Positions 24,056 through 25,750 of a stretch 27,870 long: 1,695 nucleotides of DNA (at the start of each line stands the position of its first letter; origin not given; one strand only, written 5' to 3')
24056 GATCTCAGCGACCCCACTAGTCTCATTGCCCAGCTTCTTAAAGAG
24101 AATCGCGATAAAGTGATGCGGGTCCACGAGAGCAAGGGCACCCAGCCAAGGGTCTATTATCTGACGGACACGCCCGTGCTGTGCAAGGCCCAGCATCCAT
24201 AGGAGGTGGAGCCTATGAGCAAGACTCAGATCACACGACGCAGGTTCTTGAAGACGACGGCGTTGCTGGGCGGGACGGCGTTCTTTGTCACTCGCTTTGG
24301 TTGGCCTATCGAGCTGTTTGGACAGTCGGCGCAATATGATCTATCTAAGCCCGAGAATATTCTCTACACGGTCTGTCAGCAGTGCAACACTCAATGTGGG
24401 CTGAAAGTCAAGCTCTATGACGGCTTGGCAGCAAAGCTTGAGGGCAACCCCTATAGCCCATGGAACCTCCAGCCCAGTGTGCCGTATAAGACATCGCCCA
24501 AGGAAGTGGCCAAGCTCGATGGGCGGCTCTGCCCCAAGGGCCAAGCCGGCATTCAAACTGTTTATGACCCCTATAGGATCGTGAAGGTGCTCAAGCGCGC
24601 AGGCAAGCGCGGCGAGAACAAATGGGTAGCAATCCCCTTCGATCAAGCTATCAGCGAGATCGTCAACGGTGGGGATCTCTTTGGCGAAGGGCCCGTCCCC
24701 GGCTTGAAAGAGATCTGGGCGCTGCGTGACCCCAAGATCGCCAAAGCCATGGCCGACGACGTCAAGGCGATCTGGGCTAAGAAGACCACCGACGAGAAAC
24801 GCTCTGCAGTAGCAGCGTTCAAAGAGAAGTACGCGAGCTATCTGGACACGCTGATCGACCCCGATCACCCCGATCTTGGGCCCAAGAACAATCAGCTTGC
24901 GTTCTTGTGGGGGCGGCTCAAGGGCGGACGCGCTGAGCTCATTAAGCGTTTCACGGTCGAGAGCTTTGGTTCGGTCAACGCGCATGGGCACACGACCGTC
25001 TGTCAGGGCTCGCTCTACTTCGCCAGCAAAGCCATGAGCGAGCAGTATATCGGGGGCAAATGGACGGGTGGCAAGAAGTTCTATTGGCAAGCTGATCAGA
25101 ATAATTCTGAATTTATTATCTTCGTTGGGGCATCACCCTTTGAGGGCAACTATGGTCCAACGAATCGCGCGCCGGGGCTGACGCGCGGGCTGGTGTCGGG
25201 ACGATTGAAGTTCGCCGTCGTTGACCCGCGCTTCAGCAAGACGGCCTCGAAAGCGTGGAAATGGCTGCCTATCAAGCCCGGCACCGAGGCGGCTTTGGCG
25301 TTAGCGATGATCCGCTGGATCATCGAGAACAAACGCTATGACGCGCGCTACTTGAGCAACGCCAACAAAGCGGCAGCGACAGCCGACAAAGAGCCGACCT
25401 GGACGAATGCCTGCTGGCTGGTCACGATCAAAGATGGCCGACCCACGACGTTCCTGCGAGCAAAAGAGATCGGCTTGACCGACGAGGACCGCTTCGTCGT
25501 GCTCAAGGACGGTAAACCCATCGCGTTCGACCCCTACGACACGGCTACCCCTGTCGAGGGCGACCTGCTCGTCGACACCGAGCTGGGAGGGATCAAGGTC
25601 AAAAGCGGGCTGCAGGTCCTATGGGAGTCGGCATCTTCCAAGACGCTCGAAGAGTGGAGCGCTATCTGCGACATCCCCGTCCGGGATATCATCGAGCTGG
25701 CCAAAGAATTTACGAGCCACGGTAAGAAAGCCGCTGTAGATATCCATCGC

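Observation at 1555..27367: Self-contained 96-heme respiratory supercluster: many quinol-side modules feeding anchor-less terminal enzymes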

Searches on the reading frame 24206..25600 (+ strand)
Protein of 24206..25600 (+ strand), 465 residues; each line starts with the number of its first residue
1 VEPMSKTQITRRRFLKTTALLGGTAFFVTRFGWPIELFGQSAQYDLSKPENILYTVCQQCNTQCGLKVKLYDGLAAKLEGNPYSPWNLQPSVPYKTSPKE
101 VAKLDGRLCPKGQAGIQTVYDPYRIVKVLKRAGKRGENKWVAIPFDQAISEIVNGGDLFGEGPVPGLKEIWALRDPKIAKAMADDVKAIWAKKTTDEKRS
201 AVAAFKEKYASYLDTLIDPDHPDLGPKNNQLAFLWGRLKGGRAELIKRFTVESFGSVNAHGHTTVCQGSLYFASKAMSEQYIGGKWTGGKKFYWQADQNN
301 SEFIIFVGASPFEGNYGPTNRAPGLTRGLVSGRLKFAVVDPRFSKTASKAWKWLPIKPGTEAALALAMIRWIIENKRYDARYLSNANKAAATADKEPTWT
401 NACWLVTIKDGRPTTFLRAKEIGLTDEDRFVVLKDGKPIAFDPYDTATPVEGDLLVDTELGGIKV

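Call 52: search_solved_structures(query=window:24206-25600:+, max_evalue=1e-10, show_alignments=2)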
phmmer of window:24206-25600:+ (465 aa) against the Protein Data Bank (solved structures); distinct sequences matched with E-value up to 1e-10: 4.
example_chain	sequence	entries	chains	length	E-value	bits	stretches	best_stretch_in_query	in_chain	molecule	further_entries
2vpw_A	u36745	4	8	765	2e-21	79.6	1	269-385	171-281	THIOSULFATE REDUCTASE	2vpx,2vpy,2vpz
6cz7_A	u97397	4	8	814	2.9e-17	65.8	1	231-370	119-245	ArrA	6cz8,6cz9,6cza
5e7o_A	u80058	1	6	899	1.4e-12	50.4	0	296-385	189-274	DMSO reductase family type II enzyme, molybdopterin subunit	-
4ydd_A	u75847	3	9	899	1.4e-12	50.4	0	296-385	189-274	DMSO reductase family type II enzyme, molybdopterin subunit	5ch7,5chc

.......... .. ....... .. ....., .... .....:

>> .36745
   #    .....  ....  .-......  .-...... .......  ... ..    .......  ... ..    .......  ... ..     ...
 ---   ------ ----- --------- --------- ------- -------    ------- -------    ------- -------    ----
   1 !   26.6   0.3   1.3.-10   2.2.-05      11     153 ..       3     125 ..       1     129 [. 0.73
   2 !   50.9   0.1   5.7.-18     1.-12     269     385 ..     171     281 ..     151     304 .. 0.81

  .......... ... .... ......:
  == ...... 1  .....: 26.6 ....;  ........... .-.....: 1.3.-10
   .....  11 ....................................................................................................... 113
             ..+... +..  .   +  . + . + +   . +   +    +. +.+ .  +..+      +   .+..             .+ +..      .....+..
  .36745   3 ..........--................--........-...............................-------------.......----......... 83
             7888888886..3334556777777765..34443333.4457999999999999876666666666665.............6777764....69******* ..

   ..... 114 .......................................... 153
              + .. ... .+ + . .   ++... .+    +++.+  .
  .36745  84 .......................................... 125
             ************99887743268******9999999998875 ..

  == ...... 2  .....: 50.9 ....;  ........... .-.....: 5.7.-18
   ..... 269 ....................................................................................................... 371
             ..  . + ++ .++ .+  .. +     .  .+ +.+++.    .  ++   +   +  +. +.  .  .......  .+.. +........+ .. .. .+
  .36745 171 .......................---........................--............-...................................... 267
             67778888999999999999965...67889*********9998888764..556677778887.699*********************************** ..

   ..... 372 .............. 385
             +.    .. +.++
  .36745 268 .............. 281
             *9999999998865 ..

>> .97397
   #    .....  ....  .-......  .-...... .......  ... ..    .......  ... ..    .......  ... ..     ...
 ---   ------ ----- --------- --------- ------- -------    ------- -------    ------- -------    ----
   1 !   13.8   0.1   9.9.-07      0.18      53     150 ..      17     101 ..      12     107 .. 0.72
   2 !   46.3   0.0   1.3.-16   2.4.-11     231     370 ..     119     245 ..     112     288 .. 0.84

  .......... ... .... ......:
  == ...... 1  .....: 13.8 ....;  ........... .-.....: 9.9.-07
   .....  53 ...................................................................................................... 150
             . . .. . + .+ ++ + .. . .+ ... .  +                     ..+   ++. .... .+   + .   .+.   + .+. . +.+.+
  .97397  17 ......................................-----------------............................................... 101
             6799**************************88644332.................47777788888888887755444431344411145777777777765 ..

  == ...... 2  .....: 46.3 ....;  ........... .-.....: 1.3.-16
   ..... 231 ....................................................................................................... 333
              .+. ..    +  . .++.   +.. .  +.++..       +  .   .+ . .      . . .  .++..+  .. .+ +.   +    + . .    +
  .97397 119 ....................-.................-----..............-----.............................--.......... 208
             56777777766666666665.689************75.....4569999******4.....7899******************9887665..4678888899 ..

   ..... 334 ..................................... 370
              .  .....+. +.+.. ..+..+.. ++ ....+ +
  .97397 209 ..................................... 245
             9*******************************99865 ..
